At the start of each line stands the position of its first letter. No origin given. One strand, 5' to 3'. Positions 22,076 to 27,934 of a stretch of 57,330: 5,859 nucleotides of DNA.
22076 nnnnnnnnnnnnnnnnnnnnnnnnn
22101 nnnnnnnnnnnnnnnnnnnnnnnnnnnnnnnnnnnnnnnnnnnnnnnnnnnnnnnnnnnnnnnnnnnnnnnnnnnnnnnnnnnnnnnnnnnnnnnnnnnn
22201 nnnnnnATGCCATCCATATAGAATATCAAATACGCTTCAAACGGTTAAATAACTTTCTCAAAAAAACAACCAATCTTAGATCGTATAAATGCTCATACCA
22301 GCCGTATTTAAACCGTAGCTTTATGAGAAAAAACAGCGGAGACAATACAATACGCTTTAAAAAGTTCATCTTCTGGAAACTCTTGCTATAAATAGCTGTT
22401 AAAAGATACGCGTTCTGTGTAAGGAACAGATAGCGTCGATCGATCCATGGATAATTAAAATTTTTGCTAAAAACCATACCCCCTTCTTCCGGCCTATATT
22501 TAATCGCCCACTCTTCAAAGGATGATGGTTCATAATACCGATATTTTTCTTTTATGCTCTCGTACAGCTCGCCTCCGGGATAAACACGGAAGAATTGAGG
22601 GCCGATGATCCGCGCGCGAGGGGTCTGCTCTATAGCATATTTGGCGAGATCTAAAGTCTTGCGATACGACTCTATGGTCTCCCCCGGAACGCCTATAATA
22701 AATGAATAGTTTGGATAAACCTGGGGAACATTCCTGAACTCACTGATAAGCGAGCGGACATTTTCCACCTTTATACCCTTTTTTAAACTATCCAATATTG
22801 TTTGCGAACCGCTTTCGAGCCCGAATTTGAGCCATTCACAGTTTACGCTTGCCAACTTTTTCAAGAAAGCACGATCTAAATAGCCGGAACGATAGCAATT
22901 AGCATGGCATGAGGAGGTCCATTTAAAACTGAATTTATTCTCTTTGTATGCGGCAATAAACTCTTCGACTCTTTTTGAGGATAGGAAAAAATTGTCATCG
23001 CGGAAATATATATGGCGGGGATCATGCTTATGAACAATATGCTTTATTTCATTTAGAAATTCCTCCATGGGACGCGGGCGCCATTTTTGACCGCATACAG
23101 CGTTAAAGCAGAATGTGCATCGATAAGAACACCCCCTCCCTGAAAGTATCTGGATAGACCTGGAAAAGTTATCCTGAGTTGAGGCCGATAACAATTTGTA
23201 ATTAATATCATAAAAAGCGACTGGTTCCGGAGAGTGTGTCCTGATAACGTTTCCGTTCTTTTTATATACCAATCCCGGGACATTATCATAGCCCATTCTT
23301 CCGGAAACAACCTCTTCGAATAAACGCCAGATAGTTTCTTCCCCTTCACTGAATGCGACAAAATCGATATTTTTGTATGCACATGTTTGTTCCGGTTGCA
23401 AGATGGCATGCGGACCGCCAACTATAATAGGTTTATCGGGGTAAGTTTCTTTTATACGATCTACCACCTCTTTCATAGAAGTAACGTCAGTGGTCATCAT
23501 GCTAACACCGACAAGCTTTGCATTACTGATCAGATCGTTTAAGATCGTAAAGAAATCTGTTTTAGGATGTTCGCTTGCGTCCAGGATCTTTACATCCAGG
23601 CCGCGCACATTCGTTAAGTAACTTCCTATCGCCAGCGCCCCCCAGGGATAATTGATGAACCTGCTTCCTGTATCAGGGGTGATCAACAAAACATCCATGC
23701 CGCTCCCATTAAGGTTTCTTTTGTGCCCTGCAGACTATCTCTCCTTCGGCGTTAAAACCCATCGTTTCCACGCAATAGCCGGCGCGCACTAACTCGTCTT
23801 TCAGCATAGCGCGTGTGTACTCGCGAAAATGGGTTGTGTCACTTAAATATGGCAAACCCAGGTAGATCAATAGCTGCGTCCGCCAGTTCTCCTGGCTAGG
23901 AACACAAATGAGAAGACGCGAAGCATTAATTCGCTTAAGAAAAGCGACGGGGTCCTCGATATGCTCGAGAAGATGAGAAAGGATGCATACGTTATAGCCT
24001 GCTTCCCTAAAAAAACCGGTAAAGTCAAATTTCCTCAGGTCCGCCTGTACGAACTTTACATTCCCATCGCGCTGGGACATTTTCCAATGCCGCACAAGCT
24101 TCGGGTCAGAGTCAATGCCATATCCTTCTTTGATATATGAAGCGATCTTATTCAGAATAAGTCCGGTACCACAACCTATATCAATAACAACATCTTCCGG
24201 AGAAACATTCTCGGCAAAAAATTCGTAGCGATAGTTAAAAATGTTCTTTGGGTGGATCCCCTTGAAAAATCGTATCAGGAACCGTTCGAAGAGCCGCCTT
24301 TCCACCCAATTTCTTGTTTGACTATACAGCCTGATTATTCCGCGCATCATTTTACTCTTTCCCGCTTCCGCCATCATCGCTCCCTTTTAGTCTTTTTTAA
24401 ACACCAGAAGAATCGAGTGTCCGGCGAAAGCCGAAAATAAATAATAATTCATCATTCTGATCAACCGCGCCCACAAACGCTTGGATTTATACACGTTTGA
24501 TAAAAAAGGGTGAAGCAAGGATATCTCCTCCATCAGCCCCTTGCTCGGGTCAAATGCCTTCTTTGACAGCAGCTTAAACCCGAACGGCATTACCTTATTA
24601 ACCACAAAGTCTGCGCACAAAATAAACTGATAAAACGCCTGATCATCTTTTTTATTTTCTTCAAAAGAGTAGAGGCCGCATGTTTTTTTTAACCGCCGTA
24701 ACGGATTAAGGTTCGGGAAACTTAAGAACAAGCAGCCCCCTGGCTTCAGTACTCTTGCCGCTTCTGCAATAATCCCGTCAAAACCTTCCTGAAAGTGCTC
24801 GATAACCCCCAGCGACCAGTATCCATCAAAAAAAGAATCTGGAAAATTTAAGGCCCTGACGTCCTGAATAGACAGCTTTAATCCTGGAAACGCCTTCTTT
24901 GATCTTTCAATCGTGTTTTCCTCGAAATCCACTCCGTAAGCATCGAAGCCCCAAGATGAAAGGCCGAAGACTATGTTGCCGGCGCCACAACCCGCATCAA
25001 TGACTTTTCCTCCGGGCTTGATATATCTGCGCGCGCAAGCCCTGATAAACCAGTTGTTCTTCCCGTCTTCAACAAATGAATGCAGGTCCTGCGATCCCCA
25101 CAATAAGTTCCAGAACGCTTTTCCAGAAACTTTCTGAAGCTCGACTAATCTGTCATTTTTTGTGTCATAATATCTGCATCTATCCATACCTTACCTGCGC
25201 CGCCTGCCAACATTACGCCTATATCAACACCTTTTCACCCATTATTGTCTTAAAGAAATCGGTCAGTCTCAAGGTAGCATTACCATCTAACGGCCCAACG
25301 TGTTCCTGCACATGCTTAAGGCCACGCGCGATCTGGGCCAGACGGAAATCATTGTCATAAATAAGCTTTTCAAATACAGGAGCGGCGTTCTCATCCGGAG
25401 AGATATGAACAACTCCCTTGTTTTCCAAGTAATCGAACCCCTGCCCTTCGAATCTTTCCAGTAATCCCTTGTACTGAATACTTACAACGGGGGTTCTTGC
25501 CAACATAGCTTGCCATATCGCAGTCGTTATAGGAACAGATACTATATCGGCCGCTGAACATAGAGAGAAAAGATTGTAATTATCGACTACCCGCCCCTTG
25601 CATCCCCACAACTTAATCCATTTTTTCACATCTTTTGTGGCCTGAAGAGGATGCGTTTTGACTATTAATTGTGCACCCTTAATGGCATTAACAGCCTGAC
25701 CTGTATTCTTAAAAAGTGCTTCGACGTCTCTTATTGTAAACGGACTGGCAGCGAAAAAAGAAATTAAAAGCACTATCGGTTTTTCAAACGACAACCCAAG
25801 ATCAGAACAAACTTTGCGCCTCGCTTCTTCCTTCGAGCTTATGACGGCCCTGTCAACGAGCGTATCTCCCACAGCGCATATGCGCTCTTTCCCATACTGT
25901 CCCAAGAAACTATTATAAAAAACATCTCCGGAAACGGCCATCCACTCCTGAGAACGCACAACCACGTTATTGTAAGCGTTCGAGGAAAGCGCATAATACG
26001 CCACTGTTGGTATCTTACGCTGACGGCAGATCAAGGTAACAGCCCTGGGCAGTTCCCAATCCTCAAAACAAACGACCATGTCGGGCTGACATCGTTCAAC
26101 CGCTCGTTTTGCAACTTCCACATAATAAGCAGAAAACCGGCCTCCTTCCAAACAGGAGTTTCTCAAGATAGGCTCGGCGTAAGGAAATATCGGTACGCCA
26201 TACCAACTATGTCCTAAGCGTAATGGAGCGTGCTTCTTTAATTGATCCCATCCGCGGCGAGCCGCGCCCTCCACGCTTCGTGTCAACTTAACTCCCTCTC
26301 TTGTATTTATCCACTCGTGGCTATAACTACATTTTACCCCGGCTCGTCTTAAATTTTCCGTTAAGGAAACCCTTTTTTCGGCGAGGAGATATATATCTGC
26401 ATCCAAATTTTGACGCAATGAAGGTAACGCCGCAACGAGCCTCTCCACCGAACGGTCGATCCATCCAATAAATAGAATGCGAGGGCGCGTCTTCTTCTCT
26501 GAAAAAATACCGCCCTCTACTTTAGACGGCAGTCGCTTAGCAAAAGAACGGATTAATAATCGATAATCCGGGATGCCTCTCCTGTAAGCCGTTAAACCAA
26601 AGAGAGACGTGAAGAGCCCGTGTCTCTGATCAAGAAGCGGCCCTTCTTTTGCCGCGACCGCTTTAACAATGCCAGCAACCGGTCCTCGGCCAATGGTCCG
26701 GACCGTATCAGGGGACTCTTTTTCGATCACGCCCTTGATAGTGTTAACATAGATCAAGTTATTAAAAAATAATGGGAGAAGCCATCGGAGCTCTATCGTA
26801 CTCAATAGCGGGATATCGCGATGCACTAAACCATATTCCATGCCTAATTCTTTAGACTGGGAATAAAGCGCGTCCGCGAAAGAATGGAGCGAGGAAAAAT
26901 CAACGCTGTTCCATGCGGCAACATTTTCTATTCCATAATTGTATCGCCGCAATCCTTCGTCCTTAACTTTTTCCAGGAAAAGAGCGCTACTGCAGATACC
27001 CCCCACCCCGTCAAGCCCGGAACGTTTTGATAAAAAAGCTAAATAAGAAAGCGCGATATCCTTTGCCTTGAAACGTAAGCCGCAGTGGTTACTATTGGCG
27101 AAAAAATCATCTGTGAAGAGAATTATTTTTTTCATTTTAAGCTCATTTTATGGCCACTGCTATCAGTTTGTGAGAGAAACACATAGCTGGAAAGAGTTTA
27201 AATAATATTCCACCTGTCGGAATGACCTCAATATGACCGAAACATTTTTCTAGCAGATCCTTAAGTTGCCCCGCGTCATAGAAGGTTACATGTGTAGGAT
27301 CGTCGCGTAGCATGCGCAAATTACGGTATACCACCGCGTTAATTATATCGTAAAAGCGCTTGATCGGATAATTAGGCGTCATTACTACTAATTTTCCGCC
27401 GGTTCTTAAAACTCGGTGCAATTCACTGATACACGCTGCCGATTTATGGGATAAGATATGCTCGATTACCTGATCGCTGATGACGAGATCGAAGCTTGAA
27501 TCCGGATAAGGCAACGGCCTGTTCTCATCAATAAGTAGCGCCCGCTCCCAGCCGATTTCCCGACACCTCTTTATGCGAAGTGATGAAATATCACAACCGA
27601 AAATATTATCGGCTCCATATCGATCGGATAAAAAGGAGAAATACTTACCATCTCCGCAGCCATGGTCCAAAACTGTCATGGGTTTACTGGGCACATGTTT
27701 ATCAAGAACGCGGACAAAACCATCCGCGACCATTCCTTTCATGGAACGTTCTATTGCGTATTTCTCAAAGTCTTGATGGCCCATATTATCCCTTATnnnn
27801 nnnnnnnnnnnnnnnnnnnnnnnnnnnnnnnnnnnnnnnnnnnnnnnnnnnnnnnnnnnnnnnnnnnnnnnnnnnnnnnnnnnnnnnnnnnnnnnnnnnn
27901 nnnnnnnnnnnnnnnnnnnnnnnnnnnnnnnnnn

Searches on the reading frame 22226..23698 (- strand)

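Call 7: search_protein_families(library=pfam, proteins=[window:22226-23698:-], max_evalue=0.00001)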
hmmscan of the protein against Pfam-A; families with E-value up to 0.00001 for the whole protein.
window:22226-23698:- (490 aa): 2 families
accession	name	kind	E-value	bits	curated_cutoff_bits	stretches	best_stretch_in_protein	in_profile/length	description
PF04055.27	Radical_SAM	-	6e-19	69.2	29.5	1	186-352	3-166/166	Radical SAM superfamily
PF02310.24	B12-binding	-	1.4e-16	60.9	32.1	1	16-123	12-117/121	B12 binding domain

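Call 28: search_protein_families(library=ncbifam, proteins=[window:22226-23698:-], max_evalue=1e-10)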
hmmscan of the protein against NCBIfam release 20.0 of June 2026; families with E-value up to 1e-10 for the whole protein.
window:22226-23698:- (490 aa): 18 families
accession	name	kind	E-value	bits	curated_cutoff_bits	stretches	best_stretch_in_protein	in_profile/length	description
TIGR03471.1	HpnJ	equivalog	9.3e-37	127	577.6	1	37-425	48-422/472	hopanoid biosynthesis associated radical SAM protein HpnJ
TIGR04479.1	bcpD_PhpK_rSAM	subfamily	7e-36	123.7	600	1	23-353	77-407/504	PhpK family radical SAM P-methyltransferase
TIGR04014.1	B12_SAM_MJ_0865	equivalog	1.3e-31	109.8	360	1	17-353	10-334/434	methyl-coenzyme M reductase glutamine C-methyltransferase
TIGR04013.1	B12_SAM_MJ_1487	hypoth_equivalog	1.1e-30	106.7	251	1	46-364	28-342/382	TIGR04013 family B12-binding domain/radical SAM domain-containing protein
NF050148.1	rSAM_ApyD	equivalog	2.4e-30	105.5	750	1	62-397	77-409/645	RiPP biosynthesis radical SAM protein ApyD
TIGR04072.2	rSAM_ladder_B12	equivalog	1.6e-24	86.3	360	1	72-350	83-344/443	lipid biosynthesis B12-binding/radical SAM protein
TIGR02026.1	BchE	equivalog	4.4e-23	81.9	481.35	1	18-393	22-398/497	magnesium-protoporphyrin IX monomethyl ester anaerobic oxidative cyclase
TIGR03975.1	rSAM_ocin_1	subfamily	4.6e-22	78.3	281.85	1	58-351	127-426/606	RiPP maturation radical SAM C-methyltransferase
NF038361.1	rSAM_Sden_1168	equivalog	1.3e-19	70.2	575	1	61-381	142-472/560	Sden_1168 family B12-binding radical SAM P-methyltransferase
TIGR04385.1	B12_rSAM_cofa1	equivalog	1.5e-17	63.9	450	1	17-353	19-362/438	B12 lower ligand biosynthesis radical SAM protein BzaD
NF033712.0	B12_rSAM_KedN5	subfamily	1.9e-15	56.1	700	1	51-350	52-365/624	KedN5 family methylcobalamin-dependent radical SAM C-methyltransferase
TIGR04295.1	B12_rSAM_oligo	hypoth_equivalog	4.4e-14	52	400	1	91-345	104-355/422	TIGR04295 family B12-binding domain-containing radical SAM protein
TIGR00089.1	TIGR00089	subfamily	1.2e-13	50.6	251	0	287-353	249-316/429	MiaB/RimO family radical SAM methylthiotransferase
TIGR01579.1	MiaB-like-C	equivalog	1.6e-13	50.7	357.05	0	73-224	50-183/416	tRNA (N(6)-L-threonylcarbamoyladenosine(37)-C(2))-methylthiotransferase MtaB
TIGR04190.1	B12_SAM_Ta0216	equivalog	2.2e-12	46.4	500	1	14-356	33-395/554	TIGR04190 family B12-binding domain/radical SAM domain protein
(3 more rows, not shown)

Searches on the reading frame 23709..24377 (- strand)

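Call 7: search_protein_families(library=pfam, proteins=[window:23709-24377:-], max_evalue=0.00001)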
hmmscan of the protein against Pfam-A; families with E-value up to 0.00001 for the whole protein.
window:23709-24377:- (222 aa): 6 families
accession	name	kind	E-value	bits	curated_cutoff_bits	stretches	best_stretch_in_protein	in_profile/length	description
PF13489.12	Methyltransf_23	-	7.7e-13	48.9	27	1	54-203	16-161/164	Methyltransferase domain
PF08241.18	Methyltransf_11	-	2e-11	44.8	21.2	1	65-151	1-84/95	Methyltransferase domain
PF13649.12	Methyltransf_25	-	9.2e-11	42.7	27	1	64-150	1-89/97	Methyltransferase domain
PF08242.18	Methyltransf_12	-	6.6e-09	36.8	30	1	65-151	1-89/98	Methyltransferase domain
PF13847.12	Methyltransf_31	-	1.9e-08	34.5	27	1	61-150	4-97/145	Methyltransferase domain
PF00398.26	RrnaAD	-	5.6e-08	32.6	24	1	57-140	27-111/263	Ribosomal RNA adenine dimethylase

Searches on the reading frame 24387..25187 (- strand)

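Call 7: search_protein_families(library=pfam, proteins=[window:24387-25187:-], max_evalue=0.00001)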
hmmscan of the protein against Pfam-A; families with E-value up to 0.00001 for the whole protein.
window:24387-25187:- (266 aa): 5 families
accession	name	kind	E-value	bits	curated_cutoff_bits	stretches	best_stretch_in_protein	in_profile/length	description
PF08241.18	Methyltransf_11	-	4.4e-18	66.1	21.2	1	64-154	2-94/95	Methyltransferase domain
PF13649.12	Methyltransf_25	-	8.1e-16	58.9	27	1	62-151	1-97/97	Methyltransferase domain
PF13847.12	Methyltransf_31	-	5.6e-12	46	27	1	56-170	1-126/145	Methyltransferase domain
PF13489.12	Methyltransf_23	-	3e-10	40.5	27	1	55-165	19-127/164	Methyltransferase domain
PF08242.18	Methyltransf_12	-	1.6e-08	35.6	30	1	64-153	2-98/98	Methyltransferase domain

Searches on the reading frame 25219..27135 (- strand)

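Call 7: search_protein_families(library=pfam, proteins=[window:25219-27135:-], max_evalue=0.00001)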
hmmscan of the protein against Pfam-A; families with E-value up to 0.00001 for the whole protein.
window:25219-27135:- (638 aa): 0 families

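Call 28: search_protein_families(library=ncbifam, proteins=[window:25219-27135:-], max_evalue=1e-10)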
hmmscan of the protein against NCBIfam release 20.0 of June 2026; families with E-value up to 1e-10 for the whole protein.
window:25219-27135:- (638 aa): 0 families

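Call 57: search_protein_families(library=pfam, proteins=[window:25219-27135:-], max_evalue=0.05)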
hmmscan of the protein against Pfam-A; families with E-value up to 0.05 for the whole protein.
window:25219-27135:- (638 aa): 2 families
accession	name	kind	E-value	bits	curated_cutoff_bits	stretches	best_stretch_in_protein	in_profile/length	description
PF13692.12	Glyco_trans_1_4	-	0.016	15.9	27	0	514-562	65-115/142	Glycosyl transferases group 1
PF13439.12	Glyco_transf_4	-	0.016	15.6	28.5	0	328-381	50-103/170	Glycosyltransferase Family 4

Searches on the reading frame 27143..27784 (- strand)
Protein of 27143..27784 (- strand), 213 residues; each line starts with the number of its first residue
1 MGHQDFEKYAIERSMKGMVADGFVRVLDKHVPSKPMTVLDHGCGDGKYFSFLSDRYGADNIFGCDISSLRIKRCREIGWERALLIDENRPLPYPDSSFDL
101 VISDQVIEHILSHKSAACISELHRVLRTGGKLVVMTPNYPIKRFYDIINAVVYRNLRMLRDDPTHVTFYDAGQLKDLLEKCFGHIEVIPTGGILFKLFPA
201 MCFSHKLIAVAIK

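Call 4: search_protein_families(library=pfam, proteins=[window:27143-27784:-])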
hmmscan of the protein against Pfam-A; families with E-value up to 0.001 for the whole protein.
window:27143-27784:- (213 aa): 10 families
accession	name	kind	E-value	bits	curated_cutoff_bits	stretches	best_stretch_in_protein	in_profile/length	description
PF08241.18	Methyltransf_11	-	1.6e-17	64.4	21.2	1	39-134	1-95/95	Methyltransferase domain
PF13489.12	Methyltransf_23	-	1.3e-16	61.2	27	1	18-180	8-156/164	Methyltransferase domain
PF13649.12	Methyltransf_25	-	1.7e-15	57.9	27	1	38-130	1-97/97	Methyltransferase domain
PF13847.12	Methyltransf_31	-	2.6e-13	50.3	27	1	34-151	3-114/145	Methyltransferase domain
PF08242.18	Methyltransf_12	-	8.7e-10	39.6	30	1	39-132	1-98/98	Methyltransferase domain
PF07021.18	MetW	-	2.9e-07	30.7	21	1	37-141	16-114/193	Methionine biosynthesis protein MetW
PF02353.26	CMAS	-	6.3e-06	26.1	27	1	28-136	56-166/273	Mycolic acid cyclopropane synthetase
PF20922.3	Anamorsin_N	-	4e-05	23.8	27.1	1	92-137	46-90/163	Anamorsin, N-terminal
PF03141.22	Methyltransf_29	-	4.6e-05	22.6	23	1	33-137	116-220/506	Putative S-adenosyl-L-methionine-dependent methyltransferase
PF01209.24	Ubie_methyltran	-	7.8e-05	22.6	20.1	1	28-140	41-157/233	ubiE/COQ5 methyltransferase family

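Call 5: search_protein_families(library=ncbifam, proteins=[window:27143-27784:-])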
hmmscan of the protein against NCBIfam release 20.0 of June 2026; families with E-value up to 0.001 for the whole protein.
window:27143-27784:- (213 aa): 31 families (the best 25 are shown)
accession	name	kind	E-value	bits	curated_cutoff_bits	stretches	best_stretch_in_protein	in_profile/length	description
NF045667.1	MTase_DVU1556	equivalog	2.3e-15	56.6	155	1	33-134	21-119/213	DVU_1556 family methyltransferase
TIGR02072.1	BioC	equivalog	1.5e-12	47.9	184.95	1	19-187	19-176/244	malonyl-ACP O-methyltransferase BioC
NF008300.0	PRK11088.1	equivalog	2.9e-10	40.1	303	1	19-173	70-215/272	23S rRNA (guanine(745)-N(1))-methyltransferase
NF047649.1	MTase_UXPK_star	exception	1.3e-09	37.5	460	1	37-134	80-181/283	methyltransferase/UXPK-star double selenoprotein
TIGR02081.1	metW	equivalog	8.3e-08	32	189.5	1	36-143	15-116/194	methionine biosynthesis protein MetW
NF007610.0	PRK10258.1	equivalog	1e-07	31.6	342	1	29-135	36-139/251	malonyl-ACP O-methyltransferase BioC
NF041537.1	ArsM_AhpD_UU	exception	2.5e-07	29.8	510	1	36-134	78-180/345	arsenite methyltransferase/AhpD domain selenoprotein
NF043040.1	corrin_prot_MT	hypoth_equivalog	4.3e-07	29.6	180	1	29-151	36-164/216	corrinoid protein-associated methyltransferase CpaM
NF040539.1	AST_met_ArsM_2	exception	8e-07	29.2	240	1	28-133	50-162/262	putative arsinothricin biosynthesis methyltransferase ArsM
NF001241.0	PRK00216.1-2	equivalog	1.1e-06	28.5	327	1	37-147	54-160/231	demethylmenaquinone methyltransferase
TIGR01934.1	MenG_MenH_UbiE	subfamily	1.1e-06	28.1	158.35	1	27-145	32-152/223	ubiquinone/menaquinone biosynthesis methyltransferase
NF008823.0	PRK11873.1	subfamily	2.1e-06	27.4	263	1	37-134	80-181/272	arsenite methyltransferase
NF041536.1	ArsM_DUF2284_UU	exception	2.7e-06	26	575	1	36-135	78-181/459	arsenite methyltransferase/DUF2284 domain selenoprotein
NF002463.0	PRK01683.1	equivalog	2.8e-06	27.1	297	1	32-138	29-132/258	trans-aconitate 2-methyltransferase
NF045825.1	FAmtase_mtf2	equivalog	2.9e-06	26.7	400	1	37-133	61-157/248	fatty-acid O-methyltransferase Mtf2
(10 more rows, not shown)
